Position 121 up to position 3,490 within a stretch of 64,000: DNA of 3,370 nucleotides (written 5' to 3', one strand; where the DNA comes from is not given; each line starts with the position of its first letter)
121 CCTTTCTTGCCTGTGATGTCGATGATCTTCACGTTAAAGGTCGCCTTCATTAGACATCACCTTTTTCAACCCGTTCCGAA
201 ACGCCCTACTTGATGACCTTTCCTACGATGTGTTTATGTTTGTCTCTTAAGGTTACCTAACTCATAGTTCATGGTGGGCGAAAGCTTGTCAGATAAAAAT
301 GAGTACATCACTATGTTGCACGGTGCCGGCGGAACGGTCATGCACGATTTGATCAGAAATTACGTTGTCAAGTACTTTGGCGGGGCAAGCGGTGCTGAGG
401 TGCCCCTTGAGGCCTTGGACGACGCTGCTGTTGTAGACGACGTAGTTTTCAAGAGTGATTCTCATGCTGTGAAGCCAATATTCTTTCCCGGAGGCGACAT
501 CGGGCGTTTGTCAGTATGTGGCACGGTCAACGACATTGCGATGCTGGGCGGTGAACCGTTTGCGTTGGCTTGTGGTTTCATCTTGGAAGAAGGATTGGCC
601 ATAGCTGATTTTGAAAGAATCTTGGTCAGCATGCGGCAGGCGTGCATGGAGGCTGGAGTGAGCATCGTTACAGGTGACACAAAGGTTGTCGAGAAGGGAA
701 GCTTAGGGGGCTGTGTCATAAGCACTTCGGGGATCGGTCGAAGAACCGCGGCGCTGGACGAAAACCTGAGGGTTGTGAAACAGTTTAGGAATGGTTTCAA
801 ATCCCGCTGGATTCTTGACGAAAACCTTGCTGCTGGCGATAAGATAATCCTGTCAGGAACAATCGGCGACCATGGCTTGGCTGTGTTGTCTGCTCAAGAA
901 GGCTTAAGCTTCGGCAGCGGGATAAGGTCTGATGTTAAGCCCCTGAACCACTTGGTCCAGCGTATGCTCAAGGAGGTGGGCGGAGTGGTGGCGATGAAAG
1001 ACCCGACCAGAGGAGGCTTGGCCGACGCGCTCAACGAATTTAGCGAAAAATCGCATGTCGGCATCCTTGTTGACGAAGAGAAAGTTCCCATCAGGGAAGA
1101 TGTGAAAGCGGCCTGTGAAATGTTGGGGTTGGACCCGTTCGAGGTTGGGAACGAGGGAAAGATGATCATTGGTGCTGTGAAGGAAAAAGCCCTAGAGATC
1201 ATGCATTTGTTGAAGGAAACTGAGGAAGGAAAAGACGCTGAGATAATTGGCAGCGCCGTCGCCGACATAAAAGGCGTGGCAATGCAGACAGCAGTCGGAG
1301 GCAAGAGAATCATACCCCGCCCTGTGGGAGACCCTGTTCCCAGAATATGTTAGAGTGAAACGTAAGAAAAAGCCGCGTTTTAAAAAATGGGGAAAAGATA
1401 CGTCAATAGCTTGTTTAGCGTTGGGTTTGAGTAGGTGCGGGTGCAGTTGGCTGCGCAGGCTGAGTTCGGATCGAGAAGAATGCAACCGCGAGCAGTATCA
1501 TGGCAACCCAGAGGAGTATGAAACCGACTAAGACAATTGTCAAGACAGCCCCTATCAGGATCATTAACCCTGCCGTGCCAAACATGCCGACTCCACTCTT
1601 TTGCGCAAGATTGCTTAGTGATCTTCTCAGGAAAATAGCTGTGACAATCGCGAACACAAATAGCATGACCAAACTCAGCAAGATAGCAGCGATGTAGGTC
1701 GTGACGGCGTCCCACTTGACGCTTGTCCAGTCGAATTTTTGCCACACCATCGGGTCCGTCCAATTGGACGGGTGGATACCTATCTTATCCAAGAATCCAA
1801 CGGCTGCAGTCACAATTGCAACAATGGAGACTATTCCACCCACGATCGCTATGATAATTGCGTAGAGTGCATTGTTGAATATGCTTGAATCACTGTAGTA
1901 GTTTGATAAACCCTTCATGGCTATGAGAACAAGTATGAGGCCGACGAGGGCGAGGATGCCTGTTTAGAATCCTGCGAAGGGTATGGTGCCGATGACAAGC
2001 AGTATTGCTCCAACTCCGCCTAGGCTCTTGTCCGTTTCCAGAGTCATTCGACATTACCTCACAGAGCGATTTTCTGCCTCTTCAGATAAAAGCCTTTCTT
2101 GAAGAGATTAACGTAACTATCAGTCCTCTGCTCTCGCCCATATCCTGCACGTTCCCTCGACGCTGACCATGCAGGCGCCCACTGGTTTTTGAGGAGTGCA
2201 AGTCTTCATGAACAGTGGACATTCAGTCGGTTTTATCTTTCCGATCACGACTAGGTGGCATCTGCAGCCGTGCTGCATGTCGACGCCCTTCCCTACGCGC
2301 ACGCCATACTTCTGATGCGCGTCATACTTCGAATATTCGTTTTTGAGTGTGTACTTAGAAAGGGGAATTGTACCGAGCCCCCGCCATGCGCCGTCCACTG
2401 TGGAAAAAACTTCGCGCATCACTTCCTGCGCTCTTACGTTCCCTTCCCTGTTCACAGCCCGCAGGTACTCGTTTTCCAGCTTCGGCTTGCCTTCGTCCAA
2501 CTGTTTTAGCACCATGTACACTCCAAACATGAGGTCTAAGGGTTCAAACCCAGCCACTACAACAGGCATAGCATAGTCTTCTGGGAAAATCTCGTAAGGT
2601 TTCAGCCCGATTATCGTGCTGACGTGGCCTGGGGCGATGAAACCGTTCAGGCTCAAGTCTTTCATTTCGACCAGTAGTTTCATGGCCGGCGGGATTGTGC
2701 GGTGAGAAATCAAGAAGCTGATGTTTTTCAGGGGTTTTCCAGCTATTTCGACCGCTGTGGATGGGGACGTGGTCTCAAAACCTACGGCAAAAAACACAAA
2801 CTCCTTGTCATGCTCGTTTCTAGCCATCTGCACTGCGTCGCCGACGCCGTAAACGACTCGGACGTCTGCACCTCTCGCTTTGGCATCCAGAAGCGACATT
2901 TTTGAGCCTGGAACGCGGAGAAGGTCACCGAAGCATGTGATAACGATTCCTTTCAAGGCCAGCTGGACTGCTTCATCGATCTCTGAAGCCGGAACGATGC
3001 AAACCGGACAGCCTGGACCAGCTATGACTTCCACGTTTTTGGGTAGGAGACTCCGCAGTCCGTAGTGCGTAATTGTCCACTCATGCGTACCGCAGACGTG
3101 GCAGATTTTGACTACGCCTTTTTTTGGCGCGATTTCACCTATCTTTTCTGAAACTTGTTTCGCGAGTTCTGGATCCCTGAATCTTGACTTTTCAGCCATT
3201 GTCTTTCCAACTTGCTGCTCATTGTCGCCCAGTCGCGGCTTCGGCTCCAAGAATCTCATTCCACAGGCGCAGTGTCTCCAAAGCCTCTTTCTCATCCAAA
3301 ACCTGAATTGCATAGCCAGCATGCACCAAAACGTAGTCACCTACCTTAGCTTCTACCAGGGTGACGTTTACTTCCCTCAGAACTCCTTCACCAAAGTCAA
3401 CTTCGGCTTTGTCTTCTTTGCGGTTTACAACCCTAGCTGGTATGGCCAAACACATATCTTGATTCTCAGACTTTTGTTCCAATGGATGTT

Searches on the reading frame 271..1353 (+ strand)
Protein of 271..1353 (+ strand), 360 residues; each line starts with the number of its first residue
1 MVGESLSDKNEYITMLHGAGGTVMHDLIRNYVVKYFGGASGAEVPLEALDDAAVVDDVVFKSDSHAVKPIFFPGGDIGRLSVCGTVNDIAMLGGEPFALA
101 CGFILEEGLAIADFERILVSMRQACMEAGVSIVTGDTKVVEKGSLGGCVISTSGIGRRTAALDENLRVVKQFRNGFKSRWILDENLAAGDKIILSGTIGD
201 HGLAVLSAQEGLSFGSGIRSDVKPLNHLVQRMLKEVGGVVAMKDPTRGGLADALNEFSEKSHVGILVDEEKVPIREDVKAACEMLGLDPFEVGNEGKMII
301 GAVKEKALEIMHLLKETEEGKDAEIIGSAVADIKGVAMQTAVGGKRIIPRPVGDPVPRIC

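Call 29: search_protein_families(library=pfam, proteins=[window:271-1353:+], max_evalue=0.00001)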
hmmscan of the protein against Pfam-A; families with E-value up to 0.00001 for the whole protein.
window:271-1353:+ (360 aa): 2 families
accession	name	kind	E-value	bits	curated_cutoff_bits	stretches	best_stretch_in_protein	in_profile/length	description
PF02769.27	AIRS_C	-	1.8e-26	93.6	23.1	1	188-332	2-148/156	AIR synthase related protein, C-terminal domain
PF00586.29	AIRS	-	3.2e-21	76.3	24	1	50-157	2-111/112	AIR synthase related protein, N-terminal domain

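Call 69: find_encoding_contigs(protein=window:271-1353:+, flank=10000, max_places=3)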
Protein window:271-1353:+ (360 aa): no gene with exactly this product is on record in the collection.
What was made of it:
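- Tried and rejected: The exact-match look-up of HypE found nothing, probably because of a start-codon difference (call 69).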

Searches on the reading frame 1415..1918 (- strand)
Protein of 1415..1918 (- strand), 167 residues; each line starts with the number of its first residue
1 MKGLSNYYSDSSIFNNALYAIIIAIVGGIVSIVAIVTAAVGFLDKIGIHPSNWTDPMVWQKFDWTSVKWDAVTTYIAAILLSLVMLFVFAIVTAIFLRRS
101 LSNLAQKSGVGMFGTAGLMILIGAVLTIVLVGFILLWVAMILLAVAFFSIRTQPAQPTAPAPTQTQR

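Call 29: search_protein_families(library=pfam, proteins=[window:1415-1918:-], max_evalue=0.00001)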
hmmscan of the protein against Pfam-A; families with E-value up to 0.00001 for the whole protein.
window:1415-1918:- (167 aa): 1 family
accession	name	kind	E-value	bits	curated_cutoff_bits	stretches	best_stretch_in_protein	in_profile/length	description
PF06195.18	DUF996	-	1.5e-24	87.2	31.3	1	2-141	14-138/138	Protein of unknown function (DUF996)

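Call 71: find_encoding_contigs(protein=window:1415-1918:-, flank=10000, max_places=2)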
Protein window:1415-1918:- (167 aa): 2 contigs read that carry it; 2 places shown.
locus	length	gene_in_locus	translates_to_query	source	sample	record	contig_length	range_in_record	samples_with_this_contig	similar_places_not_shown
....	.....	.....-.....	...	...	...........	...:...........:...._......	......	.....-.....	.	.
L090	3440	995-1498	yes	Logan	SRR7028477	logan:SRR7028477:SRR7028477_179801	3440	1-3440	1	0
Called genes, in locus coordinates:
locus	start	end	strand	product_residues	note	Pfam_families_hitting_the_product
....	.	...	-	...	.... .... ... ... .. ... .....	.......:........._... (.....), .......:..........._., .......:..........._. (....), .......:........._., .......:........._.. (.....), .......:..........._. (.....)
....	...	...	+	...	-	-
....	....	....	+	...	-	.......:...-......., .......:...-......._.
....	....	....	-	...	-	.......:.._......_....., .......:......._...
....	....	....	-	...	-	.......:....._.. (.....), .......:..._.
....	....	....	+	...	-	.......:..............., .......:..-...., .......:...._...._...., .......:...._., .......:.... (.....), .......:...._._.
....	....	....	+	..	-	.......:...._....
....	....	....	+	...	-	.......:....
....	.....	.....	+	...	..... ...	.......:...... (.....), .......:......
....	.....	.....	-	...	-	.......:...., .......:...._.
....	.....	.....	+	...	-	-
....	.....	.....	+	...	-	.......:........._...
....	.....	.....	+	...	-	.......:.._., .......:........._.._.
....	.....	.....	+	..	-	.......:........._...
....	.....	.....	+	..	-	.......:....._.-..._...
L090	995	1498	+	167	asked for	PF06157:DUF973 (faint), PF06195:DUF996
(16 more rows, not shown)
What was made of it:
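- Checked: hypE, hypD, hypC and hypF lie at 286-5976 in the same window (calls 29, 71).
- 286..5976 (.): [NiFe]-hydrogenase maturation genes: hypE (286-1353, +), hypD (2120-3250, -), hypC (3219-3455, -), hypF (3697-5976, -). Gene calls on the source contig, call 71.
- hypCDEF is in the window (calls 29, 71).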

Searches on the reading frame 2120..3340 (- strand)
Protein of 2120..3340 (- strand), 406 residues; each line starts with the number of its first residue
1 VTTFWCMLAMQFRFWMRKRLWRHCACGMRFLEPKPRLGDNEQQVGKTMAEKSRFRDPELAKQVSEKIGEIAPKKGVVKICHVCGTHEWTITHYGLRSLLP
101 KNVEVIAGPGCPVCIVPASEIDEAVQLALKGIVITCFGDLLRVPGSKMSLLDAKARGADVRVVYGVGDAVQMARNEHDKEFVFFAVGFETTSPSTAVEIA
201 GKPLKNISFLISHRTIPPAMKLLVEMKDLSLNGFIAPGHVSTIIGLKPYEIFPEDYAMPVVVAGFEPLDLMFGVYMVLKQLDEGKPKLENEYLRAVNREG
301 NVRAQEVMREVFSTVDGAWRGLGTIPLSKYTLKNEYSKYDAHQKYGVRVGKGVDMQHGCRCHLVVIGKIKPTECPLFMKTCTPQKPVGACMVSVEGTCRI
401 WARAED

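Call 29: search_protein_families(library=pfam, proteins=[window:2120-3340:-], max_evalue=0.00001)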
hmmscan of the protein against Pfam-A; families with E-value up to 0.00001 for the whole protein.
window:2120-3340:- (406 aa): 1 family
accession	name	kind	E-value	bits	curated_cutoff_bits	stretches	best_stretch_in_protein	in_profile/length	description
PF01924.21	HypD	-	1.4e-142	475.4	25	1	59-403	2-349/351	Hydrogenase formation hypA family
